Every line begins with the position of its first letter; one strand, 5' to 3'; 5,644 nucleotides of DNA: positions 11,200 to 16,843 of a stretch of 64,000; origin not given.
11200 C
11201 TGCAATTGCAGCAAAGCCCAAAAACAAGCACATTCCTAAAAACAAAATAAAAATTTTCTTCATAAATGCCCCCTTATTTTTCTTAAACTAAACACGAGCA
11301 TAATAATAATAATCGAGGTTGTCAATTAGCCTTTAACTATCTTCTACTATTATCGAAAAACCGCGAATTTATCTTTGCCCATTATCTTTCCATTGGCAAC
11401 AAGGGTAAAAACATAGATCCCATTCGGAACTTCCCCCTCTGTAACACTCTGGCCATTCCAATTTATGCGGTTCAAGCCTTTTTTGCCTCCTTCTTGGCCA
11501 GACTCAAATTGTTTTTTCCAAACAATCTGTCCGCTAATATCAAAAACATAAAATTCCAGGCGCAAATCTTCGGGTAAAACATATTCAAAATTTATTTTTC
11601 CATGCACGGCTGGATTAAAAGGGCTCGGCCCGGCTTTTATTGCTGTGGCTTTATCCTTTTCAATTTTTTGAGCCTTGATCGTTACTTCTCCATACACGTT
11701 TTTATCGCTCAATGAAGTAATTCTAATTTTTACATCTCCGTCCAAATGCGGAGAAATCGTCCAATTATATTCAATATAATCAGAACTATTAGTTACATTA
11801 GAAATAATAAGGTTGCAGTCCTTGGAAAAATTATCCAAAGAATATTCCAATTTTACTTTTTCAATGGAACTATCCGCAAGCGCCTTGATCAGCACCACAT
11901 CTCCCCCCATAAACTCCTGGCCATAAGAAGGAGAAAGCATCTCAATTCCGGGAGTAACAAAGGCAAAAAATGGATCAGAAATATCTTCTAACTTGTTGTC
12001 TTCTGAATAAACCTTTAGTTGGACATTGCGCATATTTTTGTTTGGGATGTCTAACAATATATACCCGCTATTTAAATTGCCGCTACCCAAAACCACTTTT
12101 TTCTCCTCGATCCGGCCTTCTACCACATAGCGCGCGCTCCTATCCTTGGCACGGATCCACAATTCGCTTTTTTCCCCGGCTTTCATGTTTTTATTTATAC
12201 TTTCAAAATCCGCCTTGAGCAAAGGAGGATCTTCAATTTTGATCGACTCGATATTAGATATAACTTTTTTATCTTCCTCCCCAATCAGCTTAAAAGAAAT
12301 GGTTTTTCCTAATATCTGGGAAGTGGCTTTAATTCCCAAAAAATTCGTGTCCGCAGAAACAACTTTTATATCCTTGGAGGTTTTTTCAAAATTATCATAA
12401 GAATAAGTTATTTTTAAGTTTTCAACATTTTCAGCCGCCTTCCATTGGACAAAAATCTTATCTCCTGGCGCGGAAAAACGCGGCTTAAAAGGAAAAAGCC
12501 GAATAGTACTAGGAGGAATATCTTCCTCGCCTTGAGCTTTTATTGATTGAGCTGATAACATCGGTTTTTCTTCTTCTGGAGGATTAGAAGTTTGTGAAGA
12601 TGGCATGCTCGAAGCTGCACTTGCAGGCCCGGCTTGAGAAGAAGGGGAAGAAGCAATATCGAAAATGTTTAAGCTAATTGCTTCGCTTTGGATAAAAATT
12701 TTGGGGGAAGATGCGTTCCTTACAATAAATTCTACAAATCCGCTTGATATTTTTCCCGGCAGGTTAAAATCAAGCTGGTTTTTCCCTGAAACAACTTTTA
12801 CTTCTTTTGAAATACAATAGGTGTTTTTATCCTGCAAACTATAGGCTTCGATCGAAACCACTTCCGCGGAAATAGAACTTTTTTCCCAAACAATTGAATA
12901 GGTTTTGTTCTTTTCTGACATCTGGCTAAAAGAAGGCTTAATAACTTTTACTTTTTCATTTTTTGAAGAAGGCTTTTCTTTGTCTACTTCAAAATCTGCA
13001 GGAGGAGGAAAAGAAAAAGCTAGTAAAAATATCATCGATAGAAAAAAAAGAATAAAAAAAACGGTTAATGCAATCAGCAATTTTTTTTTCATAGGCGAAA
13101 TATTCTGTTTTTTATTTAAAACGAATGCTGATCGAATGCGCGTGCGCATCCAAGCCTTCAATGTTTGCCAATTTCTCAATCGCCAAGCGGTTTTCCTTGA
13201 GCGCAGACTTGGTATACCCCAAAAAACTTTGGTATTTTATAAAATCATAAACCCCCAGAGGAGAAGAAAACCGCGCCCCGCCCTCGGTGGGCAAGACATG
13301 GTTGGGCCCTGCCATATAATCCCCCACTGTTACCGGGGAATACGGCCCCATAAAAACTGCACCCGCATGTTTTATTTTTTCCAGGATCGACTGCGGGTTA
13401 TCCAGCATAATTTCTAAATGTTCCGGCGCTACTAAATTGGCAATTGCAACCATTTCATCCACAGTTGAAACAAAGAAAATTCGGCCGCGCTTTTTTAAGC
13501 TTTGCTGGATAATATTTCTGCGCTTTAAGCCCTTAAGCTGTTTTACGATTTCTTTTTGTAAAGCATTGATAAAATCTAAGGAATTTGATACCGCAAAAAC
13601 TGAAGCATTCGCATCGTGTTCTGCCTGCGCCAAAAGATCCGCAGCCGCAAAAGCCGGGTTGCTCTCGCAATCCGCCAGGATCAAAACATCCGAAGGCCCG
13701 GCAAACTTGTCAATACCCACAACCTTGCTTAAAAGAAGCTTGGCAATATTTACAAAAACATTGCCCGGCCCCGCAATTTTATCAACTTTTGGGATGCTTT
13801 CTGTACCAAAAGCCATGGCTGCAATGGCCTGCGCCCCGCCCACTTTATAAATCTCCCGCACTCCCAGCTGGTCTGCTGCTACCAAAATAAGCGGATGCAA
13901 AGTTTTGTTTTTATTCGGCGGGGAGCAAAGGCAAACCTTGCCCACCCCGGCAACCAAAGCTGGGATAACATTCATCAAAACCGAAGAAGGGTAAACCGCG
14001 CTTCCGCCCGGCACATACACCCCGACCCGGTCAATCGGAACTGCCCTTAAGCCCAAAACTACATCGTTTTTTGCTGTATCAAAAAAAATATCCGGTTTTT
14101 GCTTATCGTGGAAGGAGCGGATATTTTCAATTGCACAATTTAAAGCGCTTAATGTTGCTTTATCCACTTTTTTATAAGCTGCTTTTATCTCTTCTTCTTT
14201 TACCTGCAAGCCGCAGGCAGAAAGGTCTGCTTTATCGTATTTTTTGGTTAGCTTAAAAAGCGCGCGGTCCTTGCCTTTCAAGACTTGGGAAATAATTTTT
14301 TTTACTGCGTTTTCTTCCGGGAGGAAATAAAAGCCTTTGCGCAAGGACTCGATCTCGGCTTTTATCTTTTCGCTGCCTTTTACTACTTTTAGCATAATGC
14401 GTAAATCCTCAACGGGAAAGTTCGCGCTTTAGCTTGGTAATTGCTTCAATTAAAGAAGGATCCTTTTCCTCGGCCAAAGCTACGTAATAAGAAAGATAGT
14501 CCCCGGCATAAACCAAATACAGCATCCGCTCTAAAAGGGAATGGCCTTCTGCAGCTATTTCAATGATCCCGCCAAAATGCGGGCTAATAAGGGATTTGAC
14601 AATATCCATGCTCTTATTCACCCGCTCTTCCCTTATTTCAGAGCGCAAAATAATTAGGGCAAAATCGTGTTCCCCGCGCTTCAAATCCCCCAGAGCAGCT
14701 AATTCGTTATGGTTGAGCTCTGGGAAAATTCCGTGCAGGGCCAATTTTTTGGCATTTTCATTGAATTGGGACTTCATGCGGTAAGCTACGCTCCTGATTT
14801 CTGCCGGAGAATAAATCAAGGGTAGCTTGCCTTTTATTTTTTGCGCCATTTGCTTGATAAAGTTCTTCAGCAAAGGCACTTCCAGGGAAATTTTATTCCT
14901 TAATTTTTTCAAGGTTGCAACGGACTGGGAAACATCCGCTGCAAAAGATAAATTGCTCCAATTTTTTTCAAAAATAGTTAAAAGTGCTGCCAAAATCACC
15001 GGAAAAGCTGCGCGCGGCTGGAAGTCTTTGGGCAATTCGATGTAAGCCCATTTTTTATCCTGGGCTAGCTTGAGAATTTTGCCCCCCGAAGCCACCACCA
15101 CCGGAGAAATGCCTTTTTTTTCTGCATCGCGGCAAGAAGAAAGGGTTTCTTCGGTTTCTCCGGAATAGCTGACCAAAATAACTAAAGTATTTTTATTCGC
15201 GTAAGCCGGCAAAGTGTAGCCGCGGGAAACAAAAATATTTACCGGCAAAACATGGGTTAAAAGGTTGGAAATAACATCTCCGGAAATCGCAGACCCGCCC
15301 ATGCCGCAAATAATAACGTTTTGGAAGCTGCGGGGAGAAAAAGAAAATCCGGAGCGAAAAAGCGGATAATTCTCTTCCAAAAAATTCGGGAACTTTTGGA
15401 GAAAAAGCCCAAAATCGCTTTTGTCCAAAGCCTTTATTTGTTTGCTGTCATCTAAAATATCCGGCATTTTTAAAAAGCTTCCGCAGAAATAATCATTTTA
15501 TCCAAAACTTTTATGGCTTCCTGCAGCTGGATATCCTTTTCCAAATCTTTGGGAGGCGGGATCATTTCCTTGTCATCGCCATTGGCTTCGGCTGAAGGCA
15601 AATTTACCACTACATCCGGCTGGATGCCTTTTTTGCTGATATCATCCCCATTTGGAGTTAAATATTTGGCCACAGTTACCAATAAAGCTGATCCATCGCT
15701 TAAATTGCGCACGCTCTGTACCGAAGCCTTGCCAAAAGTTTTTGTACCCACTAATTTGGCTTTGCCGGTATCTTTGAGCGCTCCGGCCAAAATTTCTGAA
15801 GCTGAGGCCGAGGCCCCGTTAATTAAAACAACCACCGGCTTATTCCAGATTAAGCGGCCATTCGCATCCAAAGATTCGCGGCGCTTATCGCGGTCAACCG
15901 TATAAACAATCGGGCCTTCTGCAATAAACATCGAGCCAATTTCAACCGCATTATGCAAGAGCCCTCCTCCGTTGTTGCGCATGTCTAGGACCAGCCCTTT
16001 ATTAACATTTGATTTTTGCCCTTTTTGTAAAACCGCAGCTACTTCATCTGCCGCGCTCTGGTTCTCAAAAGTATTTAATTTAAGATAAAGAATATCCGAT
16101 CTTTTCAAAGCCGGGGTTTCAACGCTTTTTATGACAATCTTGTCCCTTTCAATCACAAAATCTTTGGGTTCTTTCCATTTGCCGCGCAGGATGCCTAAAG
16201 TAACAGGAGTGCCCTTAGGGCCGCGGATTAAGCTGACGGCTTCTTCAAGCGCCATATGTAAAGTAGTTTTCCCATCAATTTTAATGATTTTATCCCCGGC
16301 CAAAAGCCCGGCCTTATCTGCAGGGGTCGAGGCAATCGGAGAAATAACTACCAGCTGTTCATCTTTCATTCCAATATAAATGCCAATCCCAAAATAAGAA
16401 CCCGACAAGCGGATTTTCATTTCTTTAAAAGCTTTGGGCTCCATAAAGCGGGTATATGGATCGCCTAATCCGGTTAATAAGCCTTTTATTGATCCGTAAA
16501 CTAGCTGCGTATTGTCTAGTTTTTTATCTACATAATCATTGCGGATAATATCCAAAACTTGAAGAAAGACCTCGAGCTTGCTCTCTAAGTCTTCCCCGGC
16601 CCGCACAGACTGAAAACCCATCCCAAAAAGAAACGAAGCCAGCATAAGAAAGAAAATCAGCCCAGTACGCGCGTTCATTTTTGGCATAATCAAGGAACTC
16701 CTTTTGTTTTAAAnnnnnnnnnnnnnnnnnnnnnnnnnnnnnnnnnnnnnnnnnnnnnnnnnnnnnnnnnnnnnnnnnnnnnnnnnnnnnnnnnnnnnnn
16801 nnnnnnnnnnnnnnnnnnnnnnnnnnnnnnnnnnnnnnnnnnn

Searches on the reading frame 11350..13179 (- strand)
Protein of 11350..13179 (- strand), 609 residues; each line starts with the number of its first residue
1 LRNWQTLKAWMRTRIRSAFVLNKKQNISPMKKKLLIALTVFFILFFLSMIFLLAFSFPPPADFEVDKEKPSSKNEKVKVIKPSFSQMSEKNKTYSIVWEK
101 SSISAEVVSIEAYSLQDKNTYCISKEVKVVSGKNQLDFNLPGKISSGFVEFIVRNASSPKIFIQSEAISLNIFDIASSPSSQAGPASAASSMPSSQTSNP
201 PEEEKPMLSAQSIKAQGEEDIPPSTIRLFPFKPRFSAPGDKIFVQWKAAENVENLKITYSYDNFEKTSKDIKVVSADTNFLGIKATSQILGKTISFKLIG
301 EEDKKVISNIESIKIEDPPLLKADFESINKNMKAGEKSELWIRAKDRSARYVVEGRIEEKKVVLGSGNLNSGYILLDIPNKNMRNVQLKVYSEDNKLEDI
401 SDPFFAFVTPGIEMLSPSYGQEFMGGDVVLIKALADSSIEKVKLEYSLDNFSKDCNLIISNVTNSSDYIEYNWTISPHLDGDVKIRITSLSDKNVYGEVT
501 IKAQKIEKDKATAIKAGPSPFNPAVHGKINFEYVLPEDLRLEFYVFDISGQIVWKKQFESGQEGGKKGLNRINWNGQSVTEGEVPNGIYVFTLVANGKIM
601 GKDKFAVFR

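Call 6: search_protein_families(library=pfam, proteins=[window:11350-13179:-], max_evalue=0.1)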
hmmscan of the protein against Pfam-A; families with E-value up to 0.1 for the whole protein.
window:11350-13179:- (609 aa): 4 families
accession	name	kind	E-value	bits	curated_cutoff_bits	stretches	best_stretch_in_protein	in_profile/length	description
PF13860.13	FlgD_ig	-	0.00081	19.8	27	1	528-596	11-76/79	FlgD Ig-like domain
PF07610.17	DUF1573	-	0.018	15.5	26.1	0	440-515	17-95/98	Protein of unknown function (DUF1573)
PF17957.7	Big_7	-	0.034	15.2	24.1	0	410-485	1-68/70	Bacterial Ig domain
PF13585.12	CHU_C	-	0.038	14.6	27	0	542-595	30-72/86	CHU_C Type IX secretion signal domain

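Call 34: search_protein_families(library=ncbifam, proteins=[window:11350-13179:-], max_evalue=1)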
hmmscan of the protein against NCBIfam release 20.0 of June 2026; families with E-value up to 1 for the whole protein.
window:11350-13179:- (609 aa): 4 families
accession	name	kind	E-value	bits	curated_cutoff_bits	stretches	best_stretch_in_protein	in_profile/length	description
NF033707.1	T9SS_sortase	equivalog_domain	3.9e-06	24.8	420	1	498-596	983-1078/1095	type IX secretion system sortase PorU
TIGR04183.1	Por_Secre_tail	domain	8.4e-05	22.5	23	1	522-605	4-69/72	T9SS type A sorting domain-containing protein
NF009590.0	PRK13031.1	equivalog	0.00085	19.7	244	1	462-516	23-75/149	preprotein translocase subunit SecB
NF009452.0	PRK12812.1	equivalog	0.0074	15.5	258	1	528-598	138-209/289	flagellar basal body rod modification protein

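Call 48: find_homologous_proteins(query=window:11350-13149:-, max_evalue=0.00001)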
Query window:11350-13149:- (599 aa): 2 proteins with E <= 0.00001 among 8000 candidates.
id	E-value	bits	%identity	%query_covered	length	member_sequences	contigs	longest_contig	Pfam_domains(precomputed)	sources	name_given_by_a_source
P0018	0.0e+0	1267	100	97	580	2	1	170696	-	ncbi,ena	-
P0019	4.9e-209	714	56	97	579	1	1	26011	-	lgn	-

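Call 74: search_protein_families(library=padloc, proteins=[window:11350-13179:-], max_evalue=0.01)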
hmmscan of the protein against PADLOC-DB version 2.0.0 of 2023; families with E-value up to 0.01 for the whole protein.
window:11350-13179:- (609 aa): 0 families

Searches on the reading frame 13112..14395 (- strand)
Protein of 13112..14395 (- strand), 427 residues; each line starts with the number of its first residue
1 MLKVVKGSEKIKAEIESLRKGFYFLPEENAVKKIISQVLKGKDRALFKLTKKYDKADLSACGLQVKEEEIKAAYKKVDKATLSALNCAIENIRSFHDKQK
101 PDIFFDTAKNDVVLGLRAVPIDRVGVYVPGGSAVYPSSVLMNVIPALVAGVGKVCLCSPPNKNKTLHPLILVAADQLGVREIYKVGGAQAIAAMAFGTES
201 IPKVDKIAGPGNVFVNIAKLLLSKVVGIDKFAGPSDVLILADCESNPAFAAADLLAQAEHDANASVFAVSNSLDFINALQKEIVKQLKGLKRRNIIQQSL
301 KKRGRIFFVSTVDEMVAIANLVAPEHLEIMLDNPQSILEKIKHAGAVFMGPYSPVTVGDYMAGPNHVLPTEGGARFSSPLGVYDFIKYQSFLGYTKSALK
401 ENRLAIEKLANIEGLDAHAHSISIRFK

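Call 27: list_cluster_members(proteins=[window:13112-14395:-, window:6674-7909:-, window:9346-9630:+, window:9128-9370:+, window:11350-13149:-, window:8118-8981:-, window:9959-11263:-])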
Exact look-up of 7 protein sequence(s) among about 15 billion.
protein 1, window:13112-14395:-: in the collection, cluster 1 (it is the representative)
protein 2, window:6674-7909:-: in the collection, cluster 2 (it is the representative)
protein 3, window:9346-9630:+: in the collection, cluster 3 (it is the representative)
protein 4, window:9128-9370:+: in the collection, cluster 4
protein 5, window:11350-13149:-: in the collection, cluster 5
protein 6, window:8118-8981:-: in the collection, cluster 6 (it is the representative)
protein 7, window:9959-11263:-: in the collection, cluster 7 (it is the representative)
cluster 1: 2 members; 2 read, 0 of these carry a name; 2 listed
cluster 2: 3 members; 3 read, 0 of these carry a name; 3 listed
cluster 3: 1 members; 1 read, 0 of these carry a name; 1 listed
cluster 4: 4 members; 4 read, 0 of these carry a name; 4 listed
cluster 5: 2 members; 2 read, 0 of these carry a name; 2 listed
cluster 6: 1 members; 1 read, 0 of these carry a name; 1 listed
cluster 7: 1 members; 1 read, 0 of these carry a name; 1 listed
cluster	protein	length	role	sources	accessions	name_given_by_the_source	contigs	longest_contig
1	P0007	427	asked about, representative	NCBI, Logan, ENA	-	-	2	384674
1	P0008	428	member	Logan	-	-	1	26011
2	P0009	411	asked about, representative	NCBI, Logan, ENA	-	-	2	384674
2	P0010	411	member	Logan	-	-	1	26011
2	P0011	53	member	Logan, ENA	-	-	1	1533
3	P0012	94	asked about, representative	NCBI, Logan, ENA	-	-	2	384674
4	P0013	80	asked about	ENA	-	-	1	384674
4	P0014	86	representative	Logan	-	-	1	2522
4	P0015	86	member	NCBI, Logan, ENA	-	-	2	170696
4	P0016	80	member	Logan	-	-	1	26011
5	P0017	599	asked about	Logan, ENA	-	-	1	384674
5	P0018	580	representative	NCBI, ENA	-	-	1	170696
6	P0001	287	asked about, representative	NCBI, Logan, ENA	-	-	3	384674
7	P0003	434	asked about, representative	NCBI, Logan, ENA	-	-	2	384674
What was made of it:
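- Tried and rejected: The 90% clusters of hisD, AAA14, YefM and p609, and a p609 homologue search, show the lineage in only three genomes or fragments (calls 27, 48).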

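Call 29: find_encoding_contigs(protein=P0018, flank=8000, max_places=6)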
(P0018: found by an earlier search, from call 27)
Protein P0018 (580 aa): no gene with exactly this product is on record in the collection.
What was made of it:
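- Tried and rejected: P0018 could not be looked up (call 29).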

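Call 30: find_encoding_contigs(protein=P0014, flank=5000, max_places=6)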
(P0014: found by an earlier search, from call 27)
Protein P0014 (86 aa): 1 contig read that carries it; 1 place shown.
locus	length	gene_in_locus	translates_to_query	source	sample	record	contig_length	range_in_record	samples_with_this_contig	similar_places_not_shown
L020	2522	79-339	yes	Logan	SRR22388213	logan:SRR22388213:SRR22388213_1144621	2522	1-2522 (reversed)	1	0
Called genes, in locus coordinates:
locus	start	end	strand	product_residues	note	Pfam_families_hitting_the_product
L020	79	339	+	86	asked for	PF02604:PhdYeFM_antitox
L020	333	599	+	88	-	PF06769:YoeB_toxin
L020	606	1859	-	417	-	PF13173:AAA_14, PF13635:DUF4143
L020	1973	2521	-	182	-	?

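Call 32: find_encoding_contigs(protein=P0015, flank=8000, max_places=6)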
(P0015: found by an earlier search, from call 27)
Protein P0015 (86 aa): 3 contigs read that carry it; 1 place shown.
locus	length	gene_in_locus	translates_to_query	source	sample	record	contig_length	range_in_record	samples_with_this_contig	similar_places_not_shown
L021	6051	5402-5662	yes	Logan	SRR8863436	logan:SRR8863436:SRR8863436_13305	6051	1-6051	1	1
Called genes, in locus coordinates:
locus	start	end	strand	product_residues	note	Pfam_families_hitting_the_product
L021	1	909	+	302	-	?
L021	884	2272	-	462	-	PF01938:TRAM, PF05958:tRNA_U5-meth_tr, PF05175:MTS, PF13847:Methyltransf_31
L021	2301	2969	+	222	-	PF02811:PHP, PF01876:RNase_P_p30 (faint)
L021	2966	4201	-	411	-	PF13173:AAA_14, PF13635:DUF4143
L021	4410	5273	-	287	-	-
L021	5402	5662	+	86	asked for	PF02604:PhdYeFM_antitox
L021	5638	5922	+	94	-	PF06769:YoeB_toxin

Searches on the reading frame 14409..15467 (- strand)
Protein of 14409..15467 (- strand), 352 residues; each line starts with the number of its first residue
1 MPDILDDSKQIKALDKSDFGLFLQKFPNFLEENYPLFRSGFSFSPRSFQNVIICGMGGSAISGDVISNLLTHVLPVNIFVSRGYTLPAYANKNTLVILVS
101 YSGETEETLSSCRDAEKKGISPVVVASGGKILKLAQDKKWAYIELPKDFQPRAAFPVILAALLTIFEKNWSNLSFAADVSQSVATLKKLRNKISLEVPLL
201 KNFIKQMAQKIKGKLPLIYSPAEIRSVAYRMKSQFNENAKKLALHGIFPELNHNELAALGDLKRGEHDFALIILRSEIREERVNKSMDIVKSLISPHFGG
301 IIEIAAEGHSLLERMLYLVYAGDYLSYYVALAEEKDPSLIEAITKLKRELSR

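Call 71: search_protein_families(library=pfam, proteins=[window:14409-15467:-], max_evalue=0.00001)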
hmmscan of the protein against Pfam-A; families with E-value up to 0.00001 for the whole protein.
window:14409-15467:- (352 aa): 2 families
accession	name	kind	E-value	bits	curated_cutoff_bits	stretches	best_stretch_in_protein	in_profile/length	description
PF10432.14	bact-PGI_C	-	8.3e-46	156.1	24.5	1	202-350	3-151/151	Bacterial phospho-glucose isomerase C-terminal SIS domain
PF01380.27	SIS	-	3.7e-07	30.4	25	1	50-130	7-92/131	SIS domain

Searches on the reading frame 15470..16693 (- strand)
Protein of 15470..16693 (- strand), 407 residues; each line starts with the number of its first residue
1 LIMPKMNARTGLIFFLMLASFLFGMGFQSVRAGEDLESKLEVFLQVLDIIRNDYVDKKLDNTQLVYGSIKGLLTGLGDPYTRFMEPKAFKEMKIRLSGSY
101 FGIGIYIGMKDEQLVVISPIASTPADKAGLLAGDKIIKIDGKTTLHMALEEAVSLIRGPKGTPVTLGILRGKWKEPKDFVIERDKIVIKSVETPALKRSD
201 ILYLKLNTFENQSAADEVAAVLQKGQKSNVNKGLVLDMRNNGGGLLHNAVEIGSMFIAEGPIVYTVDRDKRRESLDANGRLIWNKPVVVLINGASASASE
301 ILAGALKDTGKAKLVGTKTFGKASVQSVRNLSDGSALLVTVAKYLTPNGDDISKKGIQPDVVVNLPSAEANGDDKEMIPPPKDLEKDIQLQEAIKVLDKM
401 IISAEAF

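Call 71: search_protein_families(library=pfam, proteins=[window:15470-16693:-], max_evalue=0.00001)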
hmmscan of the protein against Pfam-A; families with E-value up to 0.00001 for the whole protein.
window:15470-16693:- (407 aa): 5 families
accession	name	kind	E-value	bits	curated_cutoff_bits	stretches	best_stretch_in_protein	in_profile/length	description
PF03572.23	Peptidase_S41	-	2.3e-54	183.9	24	1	200-363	1-165/165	Peptidase family S41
PF17820.7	PDZ_6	-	4.5e-12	46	27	1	116-170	2-54/54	PDZ domain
PF00595.29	PDZ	-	1.1e-11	45.4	23.2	1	97-169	8-81/81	PDZ domain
PF13180.12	PDZ_2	-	3.9e-10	40.3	27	1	103-172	3-71/80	PDZ domain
PF22694.1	CtpB_N-like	-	5e-09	36.9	27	1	37-86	35-83/85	Activating protease CtpB N-terminal domain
